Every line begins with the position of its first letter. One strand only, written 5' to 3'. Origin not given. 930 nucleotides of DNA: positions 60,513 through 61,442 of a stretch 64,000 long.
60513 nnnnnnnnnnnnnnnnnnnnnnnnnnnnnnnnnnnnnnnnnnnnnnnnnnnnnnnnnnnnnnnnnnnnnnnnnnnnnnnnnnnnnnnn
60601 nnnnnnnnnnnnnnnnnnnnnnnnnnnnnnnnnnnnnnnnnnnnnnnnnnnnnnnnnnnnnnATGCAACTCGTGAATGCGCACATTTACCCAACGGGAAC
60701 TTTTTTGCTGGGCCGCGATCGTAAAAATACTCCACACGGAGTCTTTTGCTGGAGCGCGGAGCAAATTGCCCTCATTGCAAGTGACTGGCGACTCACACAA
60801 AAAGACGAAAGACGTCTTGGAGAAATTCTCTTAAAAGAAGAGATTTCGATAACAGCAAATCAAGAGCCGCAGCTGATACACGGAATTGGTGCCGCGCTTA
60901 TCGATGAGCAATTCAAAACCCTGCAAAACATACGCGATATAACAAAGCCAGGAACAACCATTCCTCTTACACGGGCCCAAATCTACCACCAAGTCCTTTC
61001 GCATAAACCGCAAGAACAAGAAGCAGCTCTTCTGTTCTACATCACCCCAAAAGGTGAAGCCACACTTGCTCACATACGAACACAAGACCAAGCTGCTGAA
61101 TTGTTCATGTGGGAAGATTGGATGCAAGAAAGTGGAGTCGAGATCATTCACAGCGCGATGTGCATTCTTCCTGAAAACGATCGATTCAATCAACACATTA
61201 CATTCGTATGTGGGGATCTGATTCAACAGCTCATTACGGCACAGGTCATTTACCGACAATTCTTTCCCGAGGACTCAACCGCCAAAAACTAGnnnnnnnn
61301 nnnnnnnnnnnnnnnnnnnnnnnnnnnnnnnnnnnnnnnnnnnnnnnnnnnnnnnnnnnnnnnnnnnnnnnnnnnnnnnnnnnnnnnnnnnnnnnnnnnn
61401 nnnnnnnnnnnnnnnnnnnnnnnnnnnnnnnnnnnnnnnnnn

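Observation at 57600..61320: Five consecutive monocistronic hypothetical genes, each with a near-consensus TTGACA promoter, strong SD and its own terminator, including a paralogous pair flanking a Nudix protein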

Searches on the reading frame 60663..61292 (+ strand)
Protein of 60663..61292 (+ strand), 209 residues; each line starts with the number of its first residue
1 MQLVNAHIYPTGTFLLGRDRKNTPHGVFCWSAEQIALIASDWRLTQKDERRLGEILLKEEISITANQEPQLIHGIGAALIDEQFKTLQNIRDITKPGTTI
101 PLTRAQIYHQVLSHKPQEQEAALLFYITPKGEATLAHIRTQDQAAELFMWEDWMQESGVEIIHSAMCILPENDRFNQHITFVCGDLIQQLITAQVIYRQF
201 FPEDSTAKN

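Call 4: search_protein_families(library=pfam, proteins=[window:60663-61289:+], max_evalue=0.1)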
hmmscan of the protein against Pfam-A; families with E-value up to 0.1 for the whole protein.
window:60663-61289:+ (209 aa): 0 families

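Call 7: find_homologous_proteins(query=window:60663-61289:+)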
Query window:60663-61289:+ (209 aa): 13 proteins with E <= 0.001 among 337 candidates.
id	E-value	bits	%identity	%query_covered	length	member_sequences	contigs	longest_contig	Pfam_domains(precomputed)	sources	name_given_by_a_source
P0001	5.2e-118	410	100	87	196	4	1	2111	-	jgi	jgi:hypothetical protein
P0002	1.3e-102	360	73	100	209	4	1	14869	-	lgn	-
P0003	1.2e-96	340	71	100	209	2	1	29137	-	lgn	-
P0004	7.7e-90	318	67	100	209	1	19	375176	-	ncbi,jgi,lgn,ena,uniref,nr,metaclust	ncbi:hypothetical protein A3C09_00675 [Candidatus Uhrbacteria bacterium RIFCSPHIGHO2_02_FULL_47_44]|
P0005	4.9e-80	286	62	100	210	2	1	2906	-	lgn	-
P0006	6.6e-79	282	59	100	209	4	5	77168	-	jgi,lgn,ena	-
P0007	3.1e-74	267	57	100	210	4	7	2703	-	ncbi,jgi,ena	jgi:hypothetical protein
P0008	7.7e-74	266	58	100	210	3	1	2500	-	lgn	-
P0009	5.5e-70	253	55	100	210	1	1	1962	-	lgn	-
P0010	2.4e-69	251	55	100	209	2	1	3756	-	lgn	-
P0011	6.2e-68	246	52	100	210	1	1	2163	-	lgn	-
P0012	1.5e-63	232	52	100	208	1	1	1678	-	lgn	-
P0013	2.5e-60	222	52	100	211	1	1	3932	-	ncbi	-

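Call 8: find_encoding_contigs(protein=window:60663-61292:+, flank=10000)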
Protein window:60663-61292:+ (209 aa): 22 contigs read that carry it; 6 places shown.
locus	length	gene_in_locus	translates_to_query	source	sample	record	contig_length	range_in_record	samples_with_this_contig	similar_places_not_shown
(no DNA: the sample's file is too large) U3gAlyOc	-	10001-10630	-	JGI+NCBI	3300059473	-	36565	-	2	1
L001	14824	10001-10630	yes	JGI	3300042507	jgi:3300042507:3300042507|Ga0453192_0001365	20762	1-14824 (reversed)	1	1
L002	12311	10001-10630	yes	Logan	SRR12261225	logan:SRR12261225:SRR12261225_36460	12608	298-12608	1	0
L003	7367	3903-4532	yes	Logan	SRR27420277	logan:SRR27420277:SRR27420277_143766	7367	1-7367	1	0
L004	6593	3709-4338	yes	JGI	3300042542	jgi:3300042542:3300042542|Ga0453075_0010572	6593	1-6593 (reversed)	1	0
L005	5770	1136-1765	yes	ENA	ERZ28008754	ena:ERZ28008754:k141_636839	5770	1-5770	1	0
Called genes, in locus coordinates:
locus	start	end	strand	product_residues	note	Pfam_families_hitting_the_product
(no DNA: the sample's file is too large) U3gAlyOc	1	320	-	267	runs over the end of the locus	-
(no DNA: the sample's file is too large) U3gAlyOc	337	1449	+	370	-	PF13439:Glyco_transf_4, PF13579:Glyco_trans_4_4, PF00534:Glycos_transf_1, PF13692:Glyco_trans_1_4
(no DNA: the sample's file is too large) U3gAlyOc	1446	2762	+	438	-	PF02397:Bac_transf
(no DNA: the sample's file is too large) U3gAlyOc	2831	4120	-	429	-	PF13660:DUF4147, PF05161:MOFRL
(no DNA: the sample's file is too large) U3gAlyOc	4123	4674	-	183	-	PF10648:Gmad2 (weak)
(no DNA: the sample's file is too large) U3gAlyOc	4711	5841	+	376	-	PF01180:DHO_dh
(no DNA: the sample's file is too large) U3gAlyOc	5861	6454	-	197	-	PF00265:TK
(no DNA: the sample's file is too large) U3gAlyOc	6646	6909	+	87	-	PF16367:RRM_7 (weak), PF00076:RRM_1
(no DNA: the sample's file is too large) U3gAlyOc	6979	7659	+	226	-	-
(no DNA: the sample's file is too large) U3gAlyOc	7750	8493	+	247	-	PF00293:NUDIX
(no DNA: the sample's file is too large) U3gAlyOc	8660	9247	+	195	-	-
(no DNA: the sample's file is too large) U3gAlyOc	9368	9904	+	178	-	-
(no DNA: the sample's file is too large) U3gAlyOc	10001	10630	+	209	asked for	-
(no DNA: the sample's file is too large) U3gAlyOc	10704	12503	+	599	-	PF00009:GTP_EFTU, PF01926:MMR_HSR1 (faint), PF03144:GTP_EFTU_D2, PF22042:EF-G_D2, PF00679:EFG_C, PF21018:BipA_C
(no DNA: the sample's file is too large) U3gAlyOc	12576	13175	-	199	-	PF00300:His_Phos_1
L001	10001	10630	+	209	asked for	-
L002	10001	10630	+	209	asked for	-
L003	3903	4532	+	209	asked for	-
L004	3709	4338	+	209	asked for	-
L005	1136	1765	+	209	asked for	-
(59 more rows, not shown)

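Call 9: find_encoding_contigs(protein=P0004, flank=8000, max_places=2)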
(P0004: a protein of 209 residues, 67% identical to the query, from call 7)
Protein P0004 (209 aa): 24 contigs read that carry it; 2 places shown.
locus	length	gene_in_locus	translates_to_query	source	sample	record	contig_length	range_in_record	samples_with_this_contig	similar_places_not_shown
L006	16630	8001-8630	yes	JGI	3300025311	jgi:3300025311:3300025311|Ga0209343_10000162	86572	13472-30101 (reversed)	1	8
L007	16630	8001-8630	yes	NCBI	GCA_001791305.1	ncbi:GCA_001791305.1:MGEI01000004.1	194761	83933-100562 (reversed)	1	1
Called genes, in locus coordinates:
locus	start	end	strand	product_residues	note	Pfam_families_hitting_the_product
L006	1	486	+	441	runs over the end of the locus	PF02397:Bac_transf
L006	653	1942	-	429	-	PF13660:DUF4147, PF05161:MOFRL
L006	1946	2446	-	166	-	PF10648:Gmad2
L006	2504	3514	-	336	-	PF00180:Iso_dh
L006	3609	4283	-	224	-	PF00265:TK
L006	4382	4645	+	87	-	PF00076:RRM_1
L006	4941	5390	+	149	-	-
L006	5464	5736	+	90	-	-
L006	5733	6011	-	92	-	-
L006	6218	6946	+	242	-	PF00293:NUDIX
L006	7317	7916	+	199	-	-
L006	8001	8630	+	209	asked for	-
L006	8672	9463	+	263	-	-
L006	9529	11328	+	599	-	PF00009:GTP_EFTU, PF01926:MMR_HSR1 (faint), PF03144:GTP_EFTU_D2, PF22042:EF-G_D2, PF00679:EFG_C, PF21018:BipA_C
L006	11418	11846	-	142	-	-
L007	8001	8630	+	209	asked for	-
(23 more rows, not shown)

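Call 10: find_encoding_contigs(protein=P0006, flank=8000, max_places=2)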
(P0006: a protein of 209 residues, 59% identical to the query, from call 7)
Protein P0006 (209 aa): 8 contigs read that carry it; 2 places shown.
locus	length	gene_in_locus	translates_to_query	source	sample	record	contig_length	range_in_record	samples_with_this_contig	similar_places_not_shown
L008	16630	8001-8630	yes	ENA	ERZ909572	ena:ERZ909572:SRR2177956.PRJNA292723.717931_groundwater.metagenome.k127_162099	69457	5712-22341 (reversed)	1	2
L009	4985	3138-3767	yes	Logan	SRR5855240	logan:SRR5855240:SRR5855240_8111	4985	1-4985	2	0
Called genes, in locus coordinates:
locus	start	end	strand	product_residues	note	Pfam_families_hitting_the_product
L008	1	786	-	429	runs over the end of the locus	PF13660:DUF4147, PF05161:MOFRL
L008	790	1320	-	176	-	PF10648:Gmad2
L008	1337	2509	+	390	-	PF01180:DHO_dh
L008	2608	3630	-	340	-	PF00180:Iso_dh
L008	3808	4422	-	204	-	PF00265:TK, PF12907:zf-met2 (faint)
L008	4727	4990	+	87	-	PF00076:RRM_1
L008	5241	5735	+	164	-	-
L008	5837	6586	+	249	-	PF00293:NUDIX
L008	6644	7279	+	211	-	-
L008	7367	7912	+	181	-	-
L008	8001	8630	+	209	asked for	-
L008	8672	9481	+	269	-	-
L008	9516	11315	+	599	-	PF00009:GTP_EFTU, PF01926:MMR_HSR1 (faint), PF03144:GTP_EFTU_D2, PF22042:EF-G_D2, PF00679:EFG_C, PF21018:BipA_C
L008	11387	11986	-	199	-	PF00300:His_Phos_1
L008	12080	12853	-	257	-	-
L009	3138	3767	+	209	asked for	-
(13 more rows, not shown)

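Call 11: find_encoding_contigs(protein=P0013, flank=8000, max_places=2)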
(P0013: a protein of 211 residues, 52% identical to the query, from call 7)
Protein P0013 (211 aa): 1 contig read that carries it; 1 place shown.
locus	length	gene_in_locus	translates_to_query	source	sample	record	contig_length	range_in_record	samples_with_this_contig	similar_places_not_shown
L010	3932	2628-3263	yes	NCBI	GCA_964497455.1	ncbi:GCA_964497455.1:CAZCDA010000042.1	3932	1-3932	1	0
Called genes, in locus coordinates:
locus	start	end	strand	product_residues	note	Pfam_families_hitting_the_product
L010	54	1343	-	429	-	PF13660:DUF4147, PF05161:MOFRL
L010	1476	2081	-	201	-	PF00265:TK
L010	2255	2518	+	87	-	PF00076:RRM_1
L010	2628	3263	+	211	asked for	-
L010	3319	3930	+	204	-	?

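Call 21: predict_structure(alignment_id=A1)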
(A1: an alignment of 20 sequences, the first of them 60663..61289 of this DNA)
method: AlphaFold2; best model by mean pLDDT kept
length: 209 residues; sequences in the alignment: 20
mean_pLDDT: 87.6   pTM: 0.85
mean pLDDT of the five models: 87.6, 85.8, 85.3, 84.9, 84.5
residues with pLDDT >= 90: 110; 70-90: 82; 50-70: 17; < 50: 0
segments of 3 or more residues with pLDDT < 50: none
pLDDT, mean of each block of 10 residues (from residue 1): 93 95 95 94 92 89 92 92 90 75 89 77 92 93 87 76 88 74 93 89 71
secondary structure, 60 per line:
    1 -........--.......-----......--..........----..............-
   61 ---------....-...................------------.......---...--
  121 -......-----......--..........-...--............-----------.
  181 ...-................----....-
elements in order: E2-9 E12-18 E24-29 H32-41 H46-59 E70-73 H75-93 E106-112 E122-127 E133-138 H141-150 H157-168 E180-183 H185-200 H205-208

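Call 22: search_protein_representatives(alignment_id=A1)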
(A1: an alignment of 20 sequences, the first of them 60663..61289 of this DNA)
Query: 20 sequences, 209 profile positions. Proteins with E-value up to 0.001 (for the whole library): 16; up to 1e-10: 13; up to 1e-30: 6. The best 16 are listed.
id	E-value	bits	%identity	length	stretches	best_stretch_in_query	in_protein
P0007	1.1e-91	322.4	-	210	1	1-209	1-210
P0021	1.1e-67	244.0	-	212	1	4-204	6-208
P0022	6.7e-62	225.1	-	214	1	1-205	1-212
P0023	1.1e-54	201.6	-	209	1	1-209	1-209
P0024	2.6e-40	154.6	-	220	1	1-204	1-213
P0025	2.6e-38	148.0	-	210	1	1-196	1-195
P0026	2.6e-25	105.6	-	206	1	1-205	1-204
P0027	3.8e-25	105.0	-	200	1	1-192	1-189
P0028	1.6e-22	96.4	-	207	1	2-197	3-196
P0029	1.1e-19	87.2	-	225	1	1-201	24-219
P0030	1.7e-19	86.6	-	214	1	14-201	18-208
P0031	1.5e-17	80.2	-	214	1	1-201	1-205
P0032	4.6e-12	62.3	-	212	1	9-198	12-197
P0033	8.7e-08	48.3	-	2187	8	24-103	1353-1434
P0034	4.9e-04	36.1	-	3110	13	129-172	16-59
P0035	7.3e-04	35.5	-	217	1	23-187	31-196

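Call 26: search_protein_families(library=ncbifam, proteins=[window:60663-61289:+], max_evalue=1)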
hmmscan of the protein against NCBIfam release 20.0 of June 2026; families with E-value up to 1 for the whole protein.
window:60663-61289:+ (209 aa): 0 families

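Call 27: search_protein_families(library=padloc, proteins=[window:60663-61289:+], max_evalue=1)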
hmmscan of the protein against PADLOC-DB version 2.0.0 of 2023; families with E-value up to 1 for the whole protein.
window:60663-61289:+ (209 aa): 0 families

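Call 33: find_related_loci(query=A1, collection=genome_contigs, flank=6000)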
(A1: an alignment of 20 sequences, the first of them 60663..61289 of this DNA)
Query A1 (209 aa) in genome_contigs; peptide patterns used: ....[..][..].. (x = any residue, [..] = any of these).
15 stretches matched a pattern; 3 encode a relative of the query (tblastn E <= 1e-3); 3 distinct loci.
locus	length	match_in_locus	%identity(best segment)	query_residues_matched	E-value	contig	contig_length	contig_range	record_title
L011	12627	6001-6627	67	1-209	3e-98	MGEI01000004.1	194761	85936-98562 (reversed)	MAG: Candidatus Uhrbacteria bacterium RIFCSPLOWO2_01_FULL_47_17 rifcsplowo2_01_scaffold_61, whole genome shotgun sequenc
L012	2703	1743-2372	57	1-209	1e-82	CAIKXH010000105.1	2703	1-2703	Candidatus Uhrbacteria bacterium isolate Loclat_bin-13963 genome assembly, contig: bin-13963:105/176, whole genome shotg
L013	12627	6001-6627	53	1-209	1e-76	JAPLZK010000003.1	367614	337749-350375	MAG: Candidatus Uhrbacteria bacterium isolate LacPavin_0818_WC45_MAG_46_11 LacPavin_0818_WC45_scaffold_147410, whole gen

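Call 36: find_encoding_contigs(protein=P0028, flank=8000, max_places=2)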
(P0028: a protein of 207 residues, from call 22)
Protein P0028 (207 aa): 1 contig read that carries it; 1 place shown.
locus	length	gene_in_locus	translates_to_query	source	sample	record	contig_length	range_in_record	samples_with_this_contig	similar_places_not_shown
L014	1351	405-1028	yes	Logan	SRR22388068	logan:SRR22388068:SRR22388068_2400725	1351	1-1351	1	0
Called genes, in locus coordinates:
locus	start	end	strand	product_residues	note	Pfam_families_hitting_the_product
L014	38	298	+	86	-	PF00076:RRM_1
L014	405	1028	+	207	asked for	-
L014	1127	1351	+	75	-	?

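Call 37: find_encoding_contigs(protein=P0031, flank=8000, max_places=2)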
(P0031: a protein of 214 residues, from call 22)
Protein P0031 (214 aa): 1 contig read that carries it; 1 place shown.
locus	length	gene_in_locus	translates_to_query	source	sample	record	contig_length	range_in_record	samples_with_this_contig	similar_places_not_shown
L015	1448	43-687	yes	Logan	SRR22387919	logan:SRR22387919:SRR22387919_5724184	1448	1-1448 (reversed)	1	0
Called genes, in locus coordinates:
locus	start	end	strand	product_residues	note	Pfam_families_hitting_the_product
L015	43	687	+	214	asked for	-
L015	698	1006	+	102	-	-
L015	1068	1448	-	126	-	?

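Call 38: find_encoding_contigs(protein=P0027, flank=8000, max_places=2)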
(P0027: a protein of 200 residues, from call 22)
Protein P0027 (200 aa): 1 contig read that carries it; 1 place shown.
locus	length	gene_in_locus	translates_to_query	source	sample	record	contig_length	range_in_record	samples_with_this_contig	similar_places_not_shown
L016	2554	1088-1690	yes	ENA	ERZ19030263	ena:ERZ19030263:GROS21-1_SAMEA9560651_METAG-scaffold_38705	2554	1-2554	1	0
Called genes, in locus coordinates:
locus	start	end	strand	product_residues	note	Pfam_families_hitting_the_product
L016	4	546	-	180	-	PF00265:TK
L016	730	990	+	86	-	PF00076:RRM_1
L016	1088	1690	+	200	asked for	-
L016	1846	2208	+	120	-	-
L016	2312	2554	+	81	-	?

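Call 39: find_encoding_contigs(protein=P0026, flank=8000, max_places=2)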
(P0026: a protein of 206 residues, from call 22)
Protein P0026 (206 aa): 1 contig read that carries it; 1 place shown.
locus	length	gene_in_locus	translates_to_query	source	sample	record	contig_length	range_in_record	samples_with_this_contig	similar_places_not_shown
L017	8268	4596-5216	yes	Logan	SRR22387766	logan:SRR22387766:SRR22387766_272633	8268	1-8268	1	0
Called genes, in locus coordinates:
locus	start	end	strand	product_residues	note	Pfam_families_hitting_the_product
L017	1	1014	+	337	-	?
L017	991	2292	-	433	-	PF13660:DUF4147, PF05161:MOFRL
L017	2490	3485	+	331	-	PF01180:DHO_dh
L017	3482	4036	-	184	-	PF00265:TK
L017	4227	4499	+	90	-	PF00076:RRM_1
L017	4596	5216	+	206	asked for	-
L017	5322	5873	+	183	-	PF01569:PAP2, PF14378:PAP2_3 (weak)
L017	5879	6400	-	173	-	-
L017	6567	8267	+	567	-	?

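Call 40: find_encoding_contigs(protein=P0035, flank=8000, max_places=2)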
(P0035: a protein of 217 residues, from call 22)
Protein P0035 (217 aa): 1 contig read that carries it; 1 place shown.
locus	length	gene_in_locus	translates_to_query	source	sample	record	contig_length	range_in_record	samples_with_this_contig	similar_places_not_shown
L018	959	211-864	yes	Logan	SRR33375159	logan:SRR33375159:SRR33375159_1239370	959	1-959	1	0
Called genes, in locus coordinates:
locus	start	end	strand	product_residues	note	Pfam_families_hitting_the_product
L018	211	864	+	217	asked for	-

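Call 49: fold_search(model_id=the predicted structure, library=viral)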
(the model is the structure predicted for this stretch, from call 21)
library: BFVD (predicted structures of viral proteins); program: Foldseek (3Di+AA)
matches with E <= 10: 516; with E <= 0.001: 0
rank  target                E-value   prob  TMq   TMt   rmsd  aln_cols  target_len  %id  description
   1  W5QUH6                1.1e-02  0.60  0.22  0.30  14.7       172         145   10  Uncharacterized protein [Bacillus phage BPS10C]
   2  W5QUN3                3.6e-02  0.35  0.21  0.29   8.3       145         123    9  Uncharacterized protein [Bacillus phage BPS10C]
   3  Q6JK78                6.8e-02  0.30  0.26  0.26   8.0       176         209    8  Uncharacterized protein [Neodiprion sertifer nucleopolyhedrovirus]
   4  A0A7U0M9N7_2          6.8e-02  0.23  0.20  0.04  15.4       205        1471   10  RNA-dependent RNA polymerase (Fragment) [Soybean thrips negative-stranded RNA virus 2]
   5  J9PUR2                7.7e-02  0.47  0.25  0.38  10.2       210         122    6  Uncharacterized protein [Bacillus phage BPS13]
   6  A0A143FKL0            9.7e-02  0.16  0.19  0.26  15.3       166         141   11  (no name in the UniProt tables at hand)
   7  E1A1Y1                1.4e-01  0.28  0.24  0.27  12.9       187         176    6  Uncharacterized protein [Aeromonas phage phiAS5]
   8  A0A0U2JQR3            2.1e-01  0.09  0.17  0.10  18.6       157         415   11  GP1 [Zaire ebolavirus]
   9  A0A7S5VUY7            2.1e-01  0.06  0.15  0.18  18.3       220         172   12  (no name in the UniProt tables at hand)
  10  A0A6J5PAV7            2.1e-01  0.06  0.15  0.08  18.8       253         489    8  PepSY domain-containing protein [uncultured Caudovirales phage]
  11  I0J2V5                2.6e-01  0.09  0.16  0.10  17.6       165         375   14  Uncharacterized protein [Dickeya phage vB-DsoM-LIMEstone1]
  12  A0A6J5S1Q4            3.5e-01  0.13  0.18  0.26   9.8       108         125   16  Uncharacterized protein [uncultured Caudovirales phage]
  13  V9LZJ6                4.2e-01  0.06  0.18  0.21  13.1       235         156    8  Uncharacterized protein [Vibrio phage VP4B]
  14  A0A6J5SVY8            4.4e-01  0.03  0.14  0.07  19.0       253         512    9  Uncharacterized protein [uncultured Caudovirales phage]
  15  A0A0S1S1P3            4.7e-01  0.03  0.11  0.13  15.0       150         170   11  Uncharacterized protein [Klebsiella phage vB_KpnM_KB57]
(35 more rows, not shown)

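Call 67: find_related_loci(query=A1, collection=viral_contigs, flank=5000)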
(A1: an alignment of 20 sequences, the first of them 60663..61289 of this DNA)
Query A1 (209 aa) in viral_contigs; peptide patterns used: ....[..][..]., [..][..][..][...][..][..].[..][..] (x = any residue, [..] = any of these).
61 stretches matched a pattern, but none encodes a relative of the query by tblastn (E <= 1e-3).

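Call 69: find_related_loci(query=A1, collection=metagenome_contigs, flank=6000)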
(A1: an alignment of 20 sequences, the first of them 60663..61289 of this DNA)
Query A1 (209 aa) in metagenome_contigs; peptide patterns used: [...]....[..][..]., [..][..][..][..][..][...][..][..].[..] (x = any residue, [..] = any of these).
184 stretches matched a pattern; 6 encode a relative of the query (tblastn E <= 1e-3); 6 distinct loci.
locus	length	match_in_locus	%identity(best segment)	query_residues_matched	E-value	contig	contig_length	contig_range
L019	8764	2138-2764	67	1-209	4e-98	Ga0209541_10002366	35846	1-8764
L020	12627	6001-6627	67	1-209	4e-98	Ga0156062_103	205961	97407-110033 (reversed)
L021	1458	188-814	59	1-209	2e-91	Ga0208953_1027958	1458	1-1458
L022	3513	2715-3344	59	1-209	3e-83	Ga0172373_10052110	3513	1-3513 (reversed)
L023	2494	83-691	28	1-196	6e-18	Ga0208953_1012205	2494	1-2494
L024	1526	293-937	23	1-208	4e-12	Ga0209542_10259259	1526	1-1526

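Call 71: search_protein_families(library=phrogs, proteins=[window:60663-61289:+], max_evalue=0.1)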
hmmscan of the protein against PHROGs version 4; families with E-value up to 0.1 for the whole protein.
window:60663-61289:+ (209 aa): 0 families
